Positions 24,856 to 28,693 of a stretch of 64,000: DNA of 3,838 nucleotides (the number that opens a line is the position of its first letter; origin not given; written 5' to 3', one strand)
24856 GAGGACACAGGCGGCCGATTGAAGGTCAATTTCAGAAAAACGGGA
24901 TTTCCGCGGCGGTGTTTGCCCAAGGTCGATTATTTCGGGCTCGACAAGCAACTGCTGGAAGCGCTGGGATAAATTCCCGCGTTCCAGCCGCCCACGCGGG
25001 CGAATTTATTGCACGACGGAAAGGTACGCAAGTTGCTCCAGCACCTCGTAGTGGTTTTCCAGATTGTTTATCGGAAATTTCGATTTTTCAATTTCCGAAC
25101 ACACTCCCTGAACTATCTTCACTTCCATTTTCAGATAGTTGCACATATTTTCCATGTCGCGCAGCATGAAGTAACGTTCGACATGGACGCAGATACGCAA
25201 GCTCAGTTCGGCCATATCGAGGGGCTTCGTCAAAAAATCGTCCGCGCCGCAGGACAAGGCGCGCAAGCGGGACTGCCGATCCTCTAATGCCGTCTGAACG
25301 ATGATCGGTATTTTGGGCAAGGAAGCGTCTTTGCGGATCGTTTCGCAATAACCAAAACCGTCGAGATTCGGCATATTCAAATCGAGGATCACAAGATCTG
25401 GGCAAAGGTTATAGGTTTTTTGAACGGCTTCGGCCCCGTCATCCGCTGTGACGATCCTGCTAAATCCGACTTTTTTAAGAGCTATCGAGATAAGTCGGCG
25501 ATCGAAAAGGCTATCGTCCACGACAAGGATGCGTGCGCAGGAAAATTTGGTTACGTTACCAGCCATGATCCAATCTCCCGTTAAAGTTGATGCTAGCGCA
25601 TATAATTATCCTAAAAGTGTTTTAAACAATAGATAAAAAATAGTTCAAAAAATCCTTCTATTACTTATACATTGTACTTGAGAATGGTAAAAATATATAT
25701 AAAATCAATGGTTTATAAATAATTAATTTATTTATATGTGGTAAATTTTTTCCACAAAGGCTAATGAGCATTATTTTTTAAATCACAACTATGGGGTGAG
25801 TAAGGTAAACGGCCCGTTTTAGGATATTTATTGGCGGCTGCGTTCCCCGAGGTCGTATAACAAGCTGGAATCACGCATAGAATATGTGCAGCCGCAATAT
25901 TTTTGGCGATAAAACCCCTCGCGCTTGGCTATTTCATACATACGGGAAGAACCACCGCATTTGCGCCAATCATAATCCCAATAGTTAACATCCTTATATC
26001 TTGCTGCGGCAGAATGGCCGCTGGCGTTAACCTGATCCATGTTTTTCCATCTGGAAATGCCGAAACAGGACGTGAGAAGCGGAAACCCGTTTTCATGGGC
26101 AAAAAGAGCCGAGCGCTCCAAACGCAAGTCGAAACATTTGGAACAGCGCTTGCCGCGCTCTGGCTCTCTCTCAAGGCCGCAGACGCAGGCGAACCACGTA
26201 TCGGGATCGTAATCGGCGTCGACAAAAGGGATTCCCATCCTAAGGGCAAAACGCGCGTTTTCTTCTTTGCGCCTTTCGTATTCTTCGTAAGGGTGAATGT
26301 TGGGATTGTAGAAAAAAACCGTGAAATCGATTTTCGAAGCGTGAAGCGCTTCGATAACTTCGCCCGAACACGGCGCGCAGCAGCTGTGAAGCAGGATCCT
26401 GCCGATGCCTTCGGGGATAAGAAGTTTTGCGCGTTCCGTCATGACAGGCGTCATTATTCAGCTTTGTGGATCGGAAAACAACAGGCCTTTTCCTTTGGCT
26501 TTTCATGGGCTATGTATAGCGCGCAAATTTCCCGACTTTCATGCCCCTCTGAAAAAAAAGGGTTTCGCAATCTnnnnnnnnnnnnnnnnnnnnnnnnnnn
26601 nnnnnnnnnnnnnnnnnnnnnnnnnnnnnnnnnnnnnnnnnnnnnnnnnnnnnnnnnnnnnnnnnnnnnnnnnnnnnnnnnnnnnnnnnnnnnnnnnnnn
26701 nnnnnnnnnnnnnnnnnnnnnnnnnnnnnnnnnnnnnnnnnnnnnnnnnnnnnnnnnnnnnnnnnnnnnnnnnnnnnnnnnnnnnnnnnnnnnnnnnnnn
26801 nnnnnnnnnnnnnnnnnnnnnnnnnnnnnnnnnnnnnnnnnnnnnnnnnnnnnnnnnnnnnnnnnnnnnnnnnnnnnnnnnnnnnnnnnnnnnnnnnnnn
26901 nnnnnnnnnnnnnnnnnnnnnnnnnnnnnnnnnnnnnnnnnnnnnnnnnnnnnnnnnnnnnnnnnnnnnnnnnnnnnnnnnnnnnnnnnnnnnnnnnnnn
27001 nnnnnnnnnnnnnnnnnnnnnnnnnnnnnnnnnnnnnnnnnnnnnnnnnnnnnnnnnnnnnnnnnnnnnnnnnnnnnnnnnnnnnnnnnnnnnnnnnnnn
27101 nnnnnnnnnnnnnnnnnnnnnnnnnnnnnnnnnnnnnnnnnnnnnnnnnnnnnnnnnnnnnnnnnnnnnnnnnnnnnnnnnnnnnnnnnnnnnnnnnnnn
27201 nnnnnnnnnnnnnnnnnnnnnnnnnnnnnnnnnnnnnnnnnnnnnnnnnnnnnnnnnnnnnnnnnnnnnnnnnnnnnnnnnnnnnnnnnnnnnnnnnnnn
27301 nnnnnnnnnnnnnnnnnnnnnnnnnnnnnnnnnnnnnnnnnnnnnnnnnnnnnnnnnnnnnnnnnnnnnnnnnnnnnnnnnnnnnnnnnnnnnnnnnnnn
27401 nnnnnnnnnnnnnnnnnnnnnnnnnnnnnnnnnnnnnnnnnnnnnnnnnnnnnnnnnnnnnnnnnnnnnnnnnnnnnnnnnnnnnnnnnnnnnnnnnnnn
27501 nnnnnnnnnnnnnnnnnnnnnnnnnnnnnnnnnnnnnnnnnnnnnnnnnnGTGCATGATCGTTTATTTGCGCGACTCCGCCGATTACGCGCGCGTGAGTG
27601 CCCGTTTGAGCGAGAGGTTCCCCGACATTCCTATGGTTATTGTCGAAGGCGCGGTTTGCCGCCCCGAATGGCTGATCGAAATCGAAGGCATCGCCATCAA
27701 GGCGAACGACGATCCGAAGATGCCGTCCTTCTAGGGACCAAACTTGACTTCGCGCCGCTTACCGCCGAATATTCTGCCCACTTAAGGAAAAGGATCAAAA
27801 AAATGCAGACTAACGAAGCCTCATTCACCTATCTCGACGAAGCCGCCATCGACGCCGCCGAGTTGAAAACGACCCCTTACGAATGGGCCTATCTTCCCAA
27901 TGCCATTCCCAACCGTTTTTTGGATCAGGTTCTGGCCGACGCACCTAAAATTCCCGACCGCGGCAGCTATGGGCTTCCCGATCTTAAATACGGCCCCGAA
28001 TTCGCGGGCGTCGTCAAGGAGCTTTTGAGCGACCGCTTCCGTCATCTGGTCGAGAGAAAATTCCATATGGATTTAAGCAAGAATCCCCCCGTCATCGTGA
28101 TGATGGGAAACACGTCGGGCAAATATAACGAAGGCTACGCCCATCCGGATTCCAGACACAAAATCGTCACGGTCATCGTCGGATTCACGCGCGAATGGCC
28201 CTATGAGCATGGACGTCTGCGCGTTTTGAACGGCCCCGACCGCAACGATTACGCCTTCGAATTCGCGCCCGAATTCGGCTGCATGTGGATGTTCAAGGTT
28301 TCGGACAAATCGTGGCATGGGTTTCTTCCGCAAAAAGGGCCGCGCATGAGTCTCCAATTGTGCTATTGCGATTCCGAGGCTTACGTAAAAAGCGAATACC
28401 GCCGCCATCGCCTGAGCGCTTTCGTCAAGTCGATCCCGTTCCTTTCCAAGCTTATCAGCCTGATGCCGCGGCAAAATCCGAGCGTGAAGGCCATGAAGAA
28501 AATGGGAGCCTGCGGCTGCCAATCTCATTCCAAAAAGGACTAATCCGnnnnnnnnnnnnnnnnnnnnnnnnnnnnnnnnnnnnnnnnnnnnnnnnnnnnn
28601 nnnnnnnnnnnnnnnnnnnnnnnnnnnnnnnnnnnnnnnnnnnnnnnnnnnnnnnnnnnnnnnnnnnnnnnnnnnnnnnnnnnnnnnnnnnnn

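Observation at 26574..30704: Candidate small-molecule tailoring cluster: tandem-RidA (chorismatase-like) protein plus two tandem paralogous 2OG-Fe(II) oxygenases plus two orphan genes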

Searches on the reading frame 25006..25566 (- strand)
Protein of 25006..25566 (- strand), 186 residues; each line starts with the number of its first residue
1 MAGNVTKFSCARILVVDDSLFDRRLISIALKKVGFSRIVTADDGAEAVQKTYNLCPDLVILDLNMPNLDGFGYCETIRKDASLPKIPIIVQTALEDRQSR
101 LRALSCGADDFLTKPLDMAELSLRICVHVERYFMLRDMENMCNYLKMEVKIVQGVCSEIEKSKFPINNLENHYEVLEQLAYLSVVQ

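Call 3: search_protein_families(library=pfam, proteins=[window:25006-25566:-], max_evalue=0.1)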
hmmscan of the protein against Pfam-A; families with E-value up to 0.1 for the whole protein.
window:25006-25566:- (186 aa): 1 family
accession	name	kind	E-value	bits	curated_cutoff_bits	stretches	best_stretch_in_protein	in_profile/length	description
PF00072.30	Response_reg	-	5.6e-27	94.5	30.2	1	13-124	1-109/111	Response regulator receiver domain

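Call 4: search_protein_families(library=ncbifam, proteins=[window:25006-25566:-], max_evalue=0.1)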
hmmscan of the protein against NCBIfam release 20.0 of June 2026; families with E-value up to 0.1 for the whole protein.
window:25006-25566:- (186 aa): 99 families (the best 25 are shown)
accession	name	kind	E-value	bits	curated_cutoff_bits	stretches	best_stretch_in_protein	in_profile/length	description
NF007135.0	PRK09581.1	equivalog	2.3e-30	105.8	474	1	11-150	3-140/457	PleD family two-component system response regulator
NF045944.1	ResRegRpaBCyano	equivalog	4.5e-29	101.5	330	1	14-154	1-140/229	response regulator transcription factor RpaB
TIGR02154.1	PhoB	equivalog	2.3e-23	82.7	296.2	1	11-148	3-138/226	phosphate regulon transcriptional regulator PhoB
NF040689.1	MtrAB_MtrA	equivalog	2e-22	79.7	300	1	13-180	1-159/219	MtrAB system response regulator MtrA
NF040534.1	resp_reg_YycF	equivalog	3.5e-22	78.8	340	1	12-180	2-168/231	response regulator YycF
NF041733.1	resp_reg_CseB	equivalog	8.1e-21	74.4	350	1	12-136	2-122/228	two-component system response regulator CseB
NF001965.0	PRK00742.1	subfamily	4.8e-20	72.1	293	1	11-117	4-110/357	chemotaxis-specific protein-glutamate methyltransferase CheB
NF008469.0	PRK11361.1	equivalog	6.2e-20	71.3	714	1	10-146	4-133/461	acetoacetate metabolism transcriptional regulator AtoC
NF033120.0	vanR_FM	exception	1e-19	71.1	460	1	12-140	5-129/231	vancomycin resistance response regulator transcription factor, VanR-F/VanR-M family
NF007901.0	PRK10610.1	equivalog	1.3e-19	70.6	189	1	12-125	7-120/129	chemotaxis response regulator CheY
NF053854.1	RespRegPhoBBctds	equivalog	2.1e-19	69.8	270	1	13-167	1-157/225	two-component system response regulator PhoB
NF007820.0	PRK10529.1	equivalog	2.3e-19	69.7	325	1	12-157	3-144/225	two-component system response regulator KdpE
NF008099.0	PRK10841.1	equivalog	6.2e-19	67.3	920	1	9-131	823-942/949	two-component system sensor histidine kinase RcsC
NF041866.1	EpsW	equivalog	1.3e-18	66.8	200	1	12-125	7-121/131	exopolysaccharide biosynthesis response regulator EpsW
NF045991.1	RespRegCtrARhodob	equivalog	2e-18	66.9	350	1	12-132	2-119/224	response regulator transcription factor CtrA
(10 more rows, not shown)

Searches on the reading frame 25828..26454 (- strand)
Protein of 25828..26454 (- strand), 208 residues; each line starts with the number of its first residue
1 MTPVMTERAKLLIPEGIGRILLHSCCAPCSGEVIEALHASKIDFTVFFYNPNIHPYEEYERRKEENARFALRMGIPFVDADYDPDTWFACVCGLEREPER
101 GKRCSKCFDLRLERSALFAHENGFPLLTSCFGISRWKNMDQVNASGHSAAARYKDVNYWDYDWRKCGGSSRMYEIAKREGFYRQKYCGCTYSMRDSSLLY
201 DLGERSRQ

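Call 3: search_protein_families(library=pfam, proteins=[window:25828-26454:-], max_evalue=0.1)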
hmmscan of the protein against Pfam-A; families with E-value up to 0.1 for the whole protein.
window:25828-26454:- (208 aa): 1 family
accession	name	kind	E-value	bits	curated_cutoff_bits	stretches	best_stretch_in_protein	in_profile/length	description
PF02677.20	QueH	-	3.5e-64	216.5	23.5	1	20-194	1-174/175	Epoxyqueuosine reductase QueH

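Call 4: search_protein_families(library=ncbifam, proteins=[window:25828-26454:-], max_evalue=0.1)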
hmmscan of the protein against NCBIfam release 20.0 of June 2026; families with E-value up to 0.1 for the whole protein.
window:25828-26454:- (208 aa): 0 families

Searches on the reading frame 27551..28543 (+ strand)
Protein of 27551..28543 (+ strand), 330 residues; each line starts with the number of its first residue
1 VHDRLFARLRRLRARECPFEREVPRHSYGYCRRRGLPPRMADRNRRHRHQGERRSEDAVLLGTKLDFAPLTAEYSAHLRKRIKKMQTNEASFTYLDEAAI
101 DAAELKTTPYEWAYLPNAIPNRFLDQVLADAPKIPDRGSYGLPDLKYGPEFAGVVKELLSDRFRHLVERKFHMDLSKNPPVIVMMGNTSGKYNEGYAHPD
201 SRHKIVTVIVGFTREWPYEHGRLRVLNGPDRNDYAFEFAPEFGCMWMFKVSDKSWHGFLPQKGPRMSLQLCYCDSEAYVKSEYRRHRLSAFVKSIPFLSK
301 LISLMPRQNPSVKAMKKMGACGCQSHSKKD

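Call 3: search_protein_families(library=pfam, proteins=[window:27551-28543:+], max_evalue=0.1)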
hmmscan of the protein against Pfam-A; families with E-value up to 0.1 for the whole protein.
window:27551-28543:+ (330 aa): 2 families
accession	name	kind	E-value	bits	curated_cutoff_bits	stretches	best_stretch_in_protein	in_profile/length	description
PF13640.12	2OG-FeII_Oxy_3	-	1.1e-05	26.8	27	1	197-269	21-94/98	2OG-Fe(II) oxygenase superfamily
PF13661.12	2OG-FeII_Oxy_4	-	0.0034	18.3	27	1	196-268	13-93/98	2OG-Fe(II) oxygenase superfamily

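Call 4: search_protein_families(library=ncbifam, proteins=[window:27551-28543:+], max_evalue=0.1)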
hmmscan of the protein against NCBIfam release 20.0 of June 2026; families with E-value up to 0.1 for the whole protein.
window:27551-28543:+ (330 aa): 0 families
